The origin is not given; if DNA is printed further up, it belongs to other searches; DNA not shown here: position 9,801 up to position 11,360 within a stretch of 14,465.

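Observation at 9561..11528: OmpR-type response regulator with a Hanks/APH-like pseudokinase domain inserted between the receiver and the winged helix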

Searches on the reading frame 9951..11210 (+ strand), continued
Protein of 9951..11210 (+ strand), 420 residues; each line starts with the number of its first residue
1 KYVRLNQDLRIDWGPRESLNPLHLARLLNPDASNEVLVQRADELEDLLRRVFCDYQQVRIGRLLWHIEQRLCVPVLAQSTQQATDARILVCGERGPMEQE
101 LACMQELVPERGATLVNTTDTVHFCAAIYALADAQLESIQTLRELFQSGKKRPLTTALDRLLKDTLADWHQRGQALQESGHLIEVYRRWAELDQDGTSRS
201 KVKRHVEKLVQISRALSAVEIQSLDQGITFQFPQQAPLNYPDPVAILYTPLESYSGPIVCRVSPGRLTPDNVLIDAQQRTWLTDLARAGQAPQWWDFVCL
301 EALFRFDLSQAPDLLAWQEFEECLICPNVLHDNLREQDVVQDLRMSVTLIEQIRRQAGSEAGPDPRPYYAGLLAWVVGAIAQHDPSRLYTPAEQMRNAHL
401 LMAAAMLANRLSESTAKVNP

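Call 54: search_protein_families(library=pfam, proteins=[P0166, P0244, P0139, P0168, P0262, P0280, P0158, P0209, P0281, P0269], max_evalue=0.01)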
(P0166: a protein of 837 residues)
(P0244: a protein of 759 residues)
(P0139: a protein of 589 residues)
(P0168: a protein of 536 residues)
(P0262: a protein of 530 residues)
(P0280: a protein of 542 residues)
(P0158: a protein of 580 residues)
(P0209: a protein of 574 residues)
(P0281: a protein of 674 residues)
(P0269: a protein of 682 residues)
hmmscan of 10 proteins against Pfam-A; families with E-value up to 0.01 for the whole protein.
P0166 (837 aa): 3 families
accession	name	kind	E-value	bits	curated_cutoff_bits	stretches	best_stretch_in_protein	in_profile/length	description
PF00072.30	Response_reg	-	1.1e-11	45.3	30.2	2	186-240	1-55/111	Response regulator receiver domain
PF00486.34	Trans_reg_C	-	4.4e-08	33.5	26.2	1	758-826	4-71/77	Transcriptional regulatory protein, C terminal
PF23198.2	PDE8A_N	-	0.002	18.5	29.6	0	183-236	9-63/147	PDE8A-like, N-terminal domain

P0244 (759 aa): 4 families
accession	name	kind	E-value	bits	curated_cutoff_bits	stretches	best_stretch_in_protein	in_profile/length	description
PF00486.34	Trans_reg_C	-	2e-18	66.7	26.2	1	675-752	1-77/77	Transcriptional regulatory protein, C terminal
PF19974.5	TCAD9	-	1.9e-16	60.7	40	1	461-611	264-425/429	Ternary complex associated domain 9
PF00072.30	Response_reg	-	3.7e-06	27.5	30.2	1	106-200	2-92/111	Response regulator receiver domain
PF01636.29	APH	-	0.0054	17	23.2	1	494-551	168-226/239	Phosphotransferase enzyme family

P0139 (589 aa): 1 family
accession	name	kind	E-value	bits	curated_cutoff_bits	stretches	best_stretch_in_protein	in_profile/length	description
PF00486.34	Trans_reg_C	-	2.6e-05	24.6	26.2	1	504-579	6-77/77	Transcriptional regulatory protein, C terminal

P0168 (536 aa): 2 families
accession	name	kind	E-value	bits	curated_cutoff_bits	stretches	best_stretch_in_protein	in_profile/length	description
PF00486.34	Trans_reg_C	-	5.2e-20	71.7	26.2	1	455-534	1-77/77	Transcriptional regulatory protein, C terminal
PF19974.5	TCAD9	-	1.9e-10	41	40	1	250-375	275-406/429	Ternary complex associated domain 9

P0262 (530 aa): 1 family
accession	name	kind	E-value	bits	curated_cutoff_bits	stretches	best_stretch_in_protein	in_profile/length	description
PF00486.34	Trans_reg_C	-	1.5e-13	51.1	26.2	1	452-525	5-77/77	Transcriptional regulatory protein, C terminal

P0280 (542 aa): 1 family
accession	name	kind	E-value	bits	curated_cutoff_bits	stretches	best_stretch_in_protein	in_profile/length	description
PF00486.34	Trans_reg_C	-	7.3e-16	58.5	26.2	1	459-537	2-77/77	Transcriptional regulatory protein, C terminal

P0158 (580 aa): 0 families

P0209 (574 aa): 2 families
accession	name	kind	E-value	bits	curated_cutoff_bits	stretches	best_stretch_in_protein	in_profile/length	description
PF00486.34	Trans_reg_C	-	2.3e-07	31.2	26.2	1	500-571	4-77/77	Transcriptional regulatory protein, C terminal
PF19974.5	TCAD9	-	3.7e-07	30.1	40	0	302-419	276-402/429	Ternary complex associated domain 9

P0281 (674 aa): 3 families
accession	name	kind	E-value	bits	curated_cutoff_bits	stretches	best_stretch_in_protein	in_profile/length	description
PF00486.34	Trans_reg_C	-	2.9e-15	56.5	26.2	1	586-665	1-77/77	Transcriptional regulatory protein, C terminal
PF19974.5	TCAD9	-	7.8e-11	42.2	40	1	413-502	309-402/429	Ternary complex associated domain 9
PF00072.30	Response_reg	-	5e-08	33.5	30.2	1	11-130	1-110/111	Response regulator receiver domain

P0269 (682 aa): 2 families
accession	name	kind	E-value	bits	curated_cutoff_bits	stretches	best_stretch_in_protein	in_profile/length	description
PF00486.34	Trans_reg_C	-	4.5e-14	52.7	26.2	1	588-666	2-77/77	Transcriptional regulatory protein, C terminal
PF00072.30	Response_reg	-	2.2e-08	34.7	30.2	1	5-125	1-111/111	Response regulator receiver domain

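Call 58: find_encoding_contigs(protein=P0244, flank=10000, max_places=2)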
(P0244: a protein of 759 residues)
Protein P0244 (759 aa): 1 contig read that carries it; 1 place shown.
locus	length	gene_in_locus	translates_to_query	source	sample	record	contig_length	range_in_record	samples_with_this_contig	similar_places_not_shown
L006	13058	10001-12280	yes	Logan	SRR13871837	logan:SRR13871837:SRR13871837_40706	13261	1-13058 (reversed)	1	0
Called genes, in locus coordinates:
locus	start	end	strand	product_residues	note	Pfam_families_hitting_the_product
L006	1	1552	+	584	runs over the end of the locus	?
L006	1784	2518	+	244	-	-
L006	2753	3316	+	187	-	PF13580:SIS_2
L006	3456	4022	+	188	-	-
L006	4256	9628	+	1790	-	PF01590:GAF, PF13185:GAF_2, PF00989:PAS, PF13426:PAS_9, PF01590:GAF, PF01590:GAF, PF13185:GAF_2, PF01590:GAF, +16 more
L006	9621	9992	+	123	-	PF00072:Response_reg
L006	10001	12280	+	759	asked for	PF00072:Response_reg (weak), PF19974:TCAD9, PF00486:Trans_reg_C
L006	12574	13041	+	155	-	-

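Call 59: fold_search(model_id=the predicted structure, library=pdb)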
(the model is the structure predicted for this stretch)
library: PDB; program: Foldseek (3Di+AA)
matches with E <= 10: 1606; with E <= 0.001: 45
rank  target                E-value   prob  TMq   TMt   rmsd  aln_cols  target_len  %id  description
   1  4u94                  3.9e-06  1.00  0.43  0.41  10.1       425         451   13  Structure of mycobacterial maltokinase, the missing link in the essential GlgE-pathway (released 2015-02-11)
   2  4r7b_B                1.9e-05  1.00  0.40  0.54   9.4       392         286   11  Crystal structure of pneumococcal LicA in complex with choline (released 2015-08-12)
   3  4o7o_A                2.2e-05  1.00  0.32  0.31  15.1       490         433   11  Crystal structure of Mycobacterium tuberculosis maltose kinase MaK (released 2014-10-22)
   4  5jy7_I                5.2e-05  1.00  0.41  0.40  10.6       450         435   12  Complex of Mycobacterium smegmatis trehalose synthase with maltokinase (released 2017-05-24)
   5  4pdy                  6.0e-05  1.00  0.37  0.45   9.1       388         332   12  Crystal structure of aminoglycoside phosphotransferase from Alicyclobacillus acidocaldarius subsp. acidocaldarius DSM 44 (released 2014-05-07)
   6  4fev_F                6.6e-05  1.00  0.30  0.45  10.0       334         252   11  Crystal structure of the aminoglycoside phosphotransferase APH(3')-Ia, with substrate kanamycin and small molecule inh (released 2012-06-20)
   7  4r77_A                7.3e-05  1.00  0.32  0.43  10.1       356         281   12  Crystal structure of choline kinase LicA from Streptococcus pneumoniae (released 2015-08-12)
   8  4gkh_B                9.0e-05  1.00  0.37  0.54   7.8       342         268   10  Crystal structure of the aminoglycoside phosphotransferase APH(3')-Ia, with substrate kanamycin and small molecule inh (released 2012-09-05)
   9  2bkk_A                1.0e-04  1.00  0.37  0.57   8.1       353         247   10  Crystal structure of Aminoglycoside Phosphotransferase APH(3')-IIIa in complex with the inhibitor AR_3a (released 2005-08-09)
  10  2qg7_D                1.0e-04  1.00  0.30  0.34  11.8       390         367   11  Plasmodium vivax ethanolamine kinase Pv091845 (released 2007-07-24)
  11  4r78                  1.1e-04  1.00  0.35  0.46   9.8       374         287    9  Crystal structure of LicA in complex with AMP (released 2015-08-12)
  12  4few_F                1.3e-04  1.00  0.29  0.42   9.8       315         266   12  Crystal structure of the aminoglycoside phosphotransferase APH(3')-Ia, with substrate kanamycin and small molecule inh (released 2012-06-20)
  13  4ej7_A                1.3e-04  1.00  0.31  0.45   9.6       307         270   11  Crystal structure of the aminoglycoside phosphotransferase APH(3')-Ia, ATP-bound (released 2012-04-18)
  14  4r77_B                1.6e-04  1.00  0.35  0.47   9.5       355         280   11  Crystal structure of choline kinase LicA from Streptococcus pneumoniae (released 2015-08-12)
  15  4o7o_B                1.6e-04  1.00  0.36  0.34  13.9       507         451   10  Crystal structure of Mycobacterium tuberculosis maltose kinase MaK (released 2014-10-22)
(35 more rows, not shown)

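Call 62: find_related_loci(query=A3, collection=genome_contigs, flank=8000)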
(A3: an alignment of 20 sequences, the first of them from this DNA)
Query A3 (420 aa) in genome_contigs; peptide patterns used: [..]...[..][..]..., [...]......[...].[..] (x = any residue, [..] = any of these).
36 stretches matched a pattern; 19 encode a relative of the query (tblastn E <= 1e-3); 19 distinct loci.
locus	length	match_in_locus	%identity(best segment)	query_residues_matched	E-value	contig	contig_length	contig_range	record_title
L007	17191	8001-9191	64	1-395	4e-167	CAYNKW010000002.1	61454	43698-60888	MAG TPA_asm: uncultured Anaerolineae bacterium isolate SRP068000_co1_68 genome assembly, contig: NODE_351_length_61454_c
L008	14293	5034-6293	59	3-420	1e-163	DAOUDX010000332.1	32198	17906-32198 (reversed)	MAG TPA_asm: Anaerolineae bacterium isolate N2_102 k133_1967831, whole genome shotgun sequence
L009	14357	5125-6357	58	1-414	4e-151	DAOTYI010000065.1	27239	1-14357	MAG TPA_asm: Anaerolineae bacterium isolate H23_320 k115_270853, whole genome shotgun sequence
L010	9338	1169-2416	60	1-414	4e-167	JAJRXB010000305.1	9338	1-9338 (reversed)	MAG: Chloroflexota bacterium isolate Dive96_bin3.112 k141_2804550, whole genome shotgun sequence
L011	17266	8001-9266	50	1-420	3e-140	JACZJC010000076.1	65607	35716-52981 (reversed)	MAG: Anaerolineales bacterium isolate MAG9 chloroflexi_3_contig_1474077, whole genome shotgun sequence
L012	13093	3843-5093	50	3-418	9e-133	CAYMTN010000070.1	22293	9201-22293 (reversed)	MAG TPA_asm: uncultured Anaerolineaceae bacterium isolate binchicken_co129_852 genome assembly, contig: NODE_6512_length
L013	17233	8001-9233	48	3-412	3e-129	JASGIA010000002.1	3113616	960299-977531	MAG: Anaerolineales bacterium isolate 5N243 JMF-2111-06-0005.ont.bin.243_1, whole genome shotgun sequence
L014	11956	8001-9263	44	1-418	3e-124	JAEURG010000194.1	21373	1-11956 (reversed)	MAG: Anaerolineales bacterium isolate new MAG-271 k141_1159585, whole genome shotgun sequence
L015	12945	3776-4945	41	3-388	6e-91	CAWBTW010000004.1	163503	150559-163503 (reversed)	MAG: uncultured Chloroflexia bacterium isolate MFD03804.bin.2.70 genome assembly, contig: contig_10554, whole genome sho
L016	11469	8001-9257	37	1-417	1e-83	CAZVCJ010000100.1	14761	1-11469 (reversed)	MAG TPA_asm: uncultured Anaerolineae bacterium isolate SRP178699_co1_610 genome assembly, contig: NODE_5278_length_14761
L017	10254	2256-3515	37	1-420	8e-82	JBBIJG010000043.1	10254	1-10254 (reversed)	MAG: Caldilineae bacterium isolate BR1F70218_bin_157 NODE_1639_length_10254_cov_3.560447, whole genome shotgun sequence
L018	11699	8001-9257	36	1-417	8e-81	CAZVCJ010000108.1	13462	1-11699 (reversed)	MAG TPA_asm: uncultured Anaerolineae bacterium isolate SRP178699_co1_610 genome assembly, contig: NODE_6080_length_13462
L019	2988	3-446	75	250-397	1e-73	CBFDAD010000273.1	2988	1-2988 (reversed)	MAG TPA_asm: uncultured bacterium isolate SRR26215687_binner12_Refined_53 genome assembly, contig: ERZ25073490.42396, wh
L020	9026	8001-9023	39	1-339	4e-79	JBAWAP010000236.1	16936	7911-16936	MAG: Anaerolineae bacterium isolate MFD04381_ilm_asm_bin11 k127_123517, whole genome shotgun sequence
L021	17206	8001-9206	35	1-413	5e-70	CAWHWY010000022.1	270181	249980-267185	MAG: uncultured Acidobacteriaceae bacterium isolate MFD04428.bin.2.89 genome assembly, contig: contig_70023, whole genom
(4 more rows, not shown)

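Call 74: find_encoding_contigs(protein=P0168, flank=6000, max_places=2)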
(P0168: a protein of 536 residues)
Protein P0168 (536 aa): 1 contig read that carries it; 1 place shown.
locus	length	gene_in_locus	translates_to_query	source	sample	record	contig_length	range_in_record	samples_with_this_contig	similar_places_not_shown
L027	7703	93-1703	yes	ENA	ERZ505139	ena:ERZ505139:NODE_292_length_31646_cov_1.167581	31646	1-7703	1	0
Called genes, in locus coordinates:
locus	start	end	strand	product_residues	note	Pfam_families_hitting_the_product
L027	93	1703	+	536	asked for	PF19974:TCAD9, PF00486:Trans_reg_C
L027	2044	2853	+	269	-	-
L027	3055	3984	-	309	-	PF00296:Bac_luciferase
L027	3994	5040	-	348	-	PF00316:FBPase, PF18913:FBPase_C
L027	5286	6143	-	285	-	PF24741:AlkZ-rel, PF06224:AlkZ-like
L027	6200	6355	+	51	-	-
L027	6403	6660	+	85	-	PF02604:PhdYeFM_antitox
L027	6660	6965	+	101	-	PF05016:ParE_toxin (weak)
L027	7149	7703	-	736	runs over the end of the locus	PF00069:Pkinase, PF07714:PK_Tyr_Ser-Thr, PF01636:APH (faint), PF07676:PD40 (faint), PF00930:DPPIV_N (faint), PF26549:Tricorn_N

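Call 75: find_encoding_contigs(protein=P0280, flank=6000, max_places=2)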
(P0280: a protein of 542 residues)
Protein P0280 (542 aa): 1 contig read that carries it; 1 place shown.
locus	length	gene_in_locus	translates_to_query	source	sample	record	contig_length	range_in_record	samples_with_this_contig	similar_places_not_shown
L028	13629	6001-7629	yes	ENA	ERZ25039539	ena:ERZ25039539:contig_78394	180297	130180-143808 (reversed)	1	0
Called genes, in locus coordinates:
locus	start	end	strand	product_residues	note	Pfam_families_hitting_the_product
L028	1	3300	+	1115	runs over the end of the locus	PF01590:GAF, PF13185:GAF_2, PF01590:GAF (weak), PF13185:GAF_2, PF01590:GAF (weak), PF13185:GAF_2, PF01590:GAF, PF13492:GAF_3 (weak)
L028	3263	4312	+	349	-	PF01590:GAF (weak), PF13185:GAF_2 (weak), PF02518:HATPase_c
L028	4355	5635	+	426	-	PF00072:Response_reg, PF20712:CyanoTRADDas_TM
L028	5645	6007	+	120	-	PF00072:Response_reg (weak)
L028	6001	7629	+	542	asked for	PF00486:Trans_reg_C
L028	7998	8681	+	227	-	-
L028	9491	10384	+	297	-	PF05257:CHAP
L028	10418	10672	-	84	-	-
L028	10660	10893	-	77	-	-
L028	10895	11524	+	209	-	-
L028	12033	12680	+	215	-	PF00702:Hydrolase, PF12710:HAD, PF08282:Hydrolase_3 (faint)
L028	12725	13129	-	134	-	-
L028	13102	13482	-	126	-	PF01975:SurE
